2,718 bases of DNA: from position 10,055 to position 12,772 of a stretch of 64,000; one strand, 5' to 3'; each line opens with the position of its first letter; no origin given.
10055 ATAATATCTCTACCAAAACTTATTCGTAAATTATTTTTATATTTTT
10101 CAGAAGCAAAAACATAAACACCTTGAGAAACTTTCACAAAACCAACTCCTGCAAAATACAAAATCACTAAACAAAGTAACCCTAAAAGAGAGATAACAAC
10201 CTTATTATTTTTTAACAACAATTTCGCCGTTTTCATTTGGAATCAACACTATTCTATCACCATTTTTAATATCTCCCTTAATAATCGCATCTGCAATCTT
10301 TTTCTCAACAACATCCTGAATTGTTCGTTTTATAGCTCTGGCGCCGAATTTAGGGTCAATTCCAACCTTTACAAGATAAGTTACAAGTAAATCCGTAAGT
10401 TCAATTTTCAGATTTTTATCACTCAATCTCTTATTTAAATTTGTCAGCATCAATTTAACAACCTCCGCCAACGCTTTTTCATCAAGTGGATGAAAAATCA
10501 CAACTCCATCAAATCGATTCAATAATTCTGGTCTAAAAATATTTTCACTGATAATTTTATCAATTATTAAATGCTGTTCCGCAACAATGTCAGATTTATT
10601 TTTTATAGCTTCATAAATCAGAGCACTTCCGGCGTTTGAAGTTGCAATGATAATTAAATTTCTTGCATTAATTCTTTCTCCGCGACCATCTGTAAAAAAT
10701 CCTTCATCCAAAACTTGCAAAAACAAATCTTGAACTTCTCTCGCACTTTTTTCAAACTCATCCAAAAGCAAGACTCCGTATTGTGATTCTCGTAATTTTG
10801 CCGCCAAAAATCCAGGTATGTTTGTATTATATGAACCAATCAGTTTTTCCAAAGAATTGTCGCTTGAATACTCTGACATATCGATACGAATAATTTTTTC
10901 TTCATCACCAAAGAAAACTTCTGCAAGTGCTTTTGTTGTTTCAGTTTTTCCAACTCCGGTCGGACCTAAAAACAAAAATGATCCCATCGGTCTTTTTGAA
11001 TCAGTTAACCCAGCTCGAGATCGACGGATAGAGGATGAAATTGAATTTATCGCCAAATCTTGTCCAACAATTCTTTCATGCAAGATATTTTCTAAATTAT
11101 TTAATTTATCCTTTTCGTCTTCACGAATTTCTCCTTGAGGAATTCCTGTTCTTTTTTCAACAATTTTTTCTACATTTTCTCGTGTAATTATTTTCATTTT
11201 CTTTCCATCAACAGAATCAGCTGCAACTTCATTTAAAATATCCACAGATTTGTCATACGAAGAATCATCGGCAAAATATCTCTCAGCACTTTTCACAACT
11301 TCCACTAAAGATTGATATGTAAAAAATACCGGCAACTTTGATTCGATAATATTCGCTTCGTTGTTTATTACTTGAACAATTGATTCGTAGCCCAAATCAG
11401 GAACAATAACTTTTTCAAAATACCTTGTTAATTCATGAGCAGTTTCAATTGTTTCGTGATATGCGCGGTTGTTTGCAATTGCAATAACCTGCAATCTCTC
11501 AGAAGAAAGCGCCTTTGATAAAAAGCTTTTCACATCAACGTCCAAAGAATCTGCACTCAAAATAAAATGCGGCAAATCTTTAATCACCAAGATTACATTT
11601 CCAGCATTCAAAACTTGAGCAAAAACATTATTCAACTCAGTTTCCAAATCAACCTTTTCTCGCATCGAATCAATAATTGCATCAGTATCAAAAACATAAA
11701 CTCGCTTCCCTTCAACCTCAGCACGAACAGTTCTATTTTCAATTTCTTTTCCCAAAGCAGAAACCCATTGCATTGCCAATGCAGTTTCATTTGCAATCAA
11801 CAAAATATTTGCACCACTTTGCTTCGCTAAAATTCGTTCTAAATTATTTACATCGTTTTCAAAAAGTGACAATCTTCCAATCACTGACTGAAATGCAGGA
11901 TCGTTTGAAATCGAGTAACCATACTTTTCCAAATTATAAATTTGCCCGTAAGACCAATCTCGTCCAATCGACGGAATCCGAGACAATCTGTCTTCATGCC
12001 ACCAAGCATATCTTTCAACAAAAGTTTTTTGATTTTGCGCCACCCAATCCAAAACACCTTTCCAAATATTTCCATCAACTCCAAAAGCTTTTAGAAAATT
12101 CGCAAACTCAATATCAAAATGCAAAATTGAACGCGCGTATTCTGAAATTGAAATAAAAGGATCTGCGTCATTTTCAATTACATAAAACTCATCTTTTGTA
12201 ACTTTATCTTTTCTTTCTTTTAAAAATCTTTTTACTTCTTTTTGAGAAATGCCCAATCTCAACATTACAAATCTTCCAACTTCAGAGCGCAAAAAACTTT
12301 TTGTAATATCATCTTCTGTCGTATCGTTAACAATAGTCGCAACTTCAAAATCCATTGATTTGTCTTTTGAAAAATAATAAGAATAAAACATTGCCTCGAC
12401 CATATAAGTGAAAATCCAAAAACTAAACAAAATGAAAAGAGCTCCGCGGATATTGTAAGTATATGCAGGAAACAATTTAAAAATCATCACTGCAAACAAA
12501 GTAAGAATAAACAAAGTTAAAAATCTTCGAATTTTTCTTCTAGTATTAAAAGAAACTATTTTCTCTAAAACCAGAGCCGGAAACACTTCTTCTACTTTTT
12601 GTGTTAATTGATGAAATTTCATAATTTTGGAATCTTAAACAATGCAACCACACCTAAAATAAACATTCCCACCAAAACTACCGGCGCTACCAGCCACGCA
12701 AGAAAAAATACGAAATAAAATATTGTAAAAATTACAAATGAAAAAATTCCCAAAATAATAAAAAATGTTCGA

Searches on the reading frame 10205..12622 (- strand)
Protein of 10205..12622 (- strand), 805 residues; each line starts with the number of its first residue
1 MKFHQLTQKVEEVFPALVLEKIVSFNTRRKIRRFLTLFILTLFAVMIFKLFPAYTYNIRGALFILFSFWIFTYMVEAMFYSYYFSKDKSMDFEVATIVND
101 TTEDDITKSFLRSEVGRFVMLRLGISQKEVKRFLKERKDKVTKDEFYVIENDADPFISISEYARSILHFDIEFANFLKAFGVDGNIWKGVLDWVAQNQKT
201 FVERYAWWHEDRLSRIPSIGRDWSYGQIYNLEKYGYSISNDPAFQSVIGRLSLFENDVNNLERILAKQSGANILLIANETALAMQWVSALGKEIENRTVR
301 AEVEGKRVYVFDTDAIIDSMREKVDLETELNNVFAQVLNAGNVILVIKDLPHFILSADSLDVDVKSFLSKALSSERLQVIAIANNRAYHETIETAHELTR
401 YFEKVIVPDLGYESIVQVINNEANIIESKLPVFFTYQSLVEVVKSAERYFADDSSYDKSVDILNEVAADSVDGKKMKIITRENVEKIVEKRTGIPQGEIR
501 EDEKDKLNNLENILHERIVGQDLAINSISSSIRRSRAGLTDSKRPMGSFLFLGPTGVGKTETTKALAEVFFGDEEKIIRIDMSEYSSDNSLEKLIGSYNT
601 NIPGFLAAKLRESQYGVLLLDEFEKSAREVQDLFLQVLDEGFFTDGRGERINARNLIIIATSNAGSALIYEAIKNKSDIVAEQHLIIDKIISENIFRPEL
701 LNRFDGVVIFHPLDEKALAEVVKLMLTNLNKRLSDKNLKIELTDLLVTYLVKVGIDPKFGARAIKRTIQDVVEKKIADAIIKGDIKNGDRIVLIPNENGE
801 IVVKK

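Call 66: search_protein_families(library=pfam, proteins=[window:10205-12622:-], max_evalue=0.00001)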
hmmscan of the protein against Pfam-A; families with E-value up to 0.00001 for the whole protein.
window:10205-12622:- (805 aa): 5 families
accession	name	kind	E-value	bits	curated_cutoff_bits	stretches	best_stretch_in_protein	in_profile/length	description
PF07724.20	AAA_2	-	1.3e-39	136.4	27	1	544-705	1-164/166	AAA domain (Cdc48 subfamily)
PF10431.15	ClpB_D2-small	-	2.3e-22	79.3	21.9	1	713-792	1-80/81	C-terminal, D2-small domain, of ClpB protein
PF07728.20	AAA_5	-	1.2e-08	35.5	22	1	549-665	2-124/139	AAA domain (dynein-related subfamily)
PF00004.35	AAA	-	1.6e-08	35.5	21.2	1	550-679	2-125/131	ATPase family associated with various cellular activities (AAA)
PF00158.32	Sigma54_activat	-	5.6e-07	29.8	20.2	1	547-664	23-144/168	Sigma-54 interaction domain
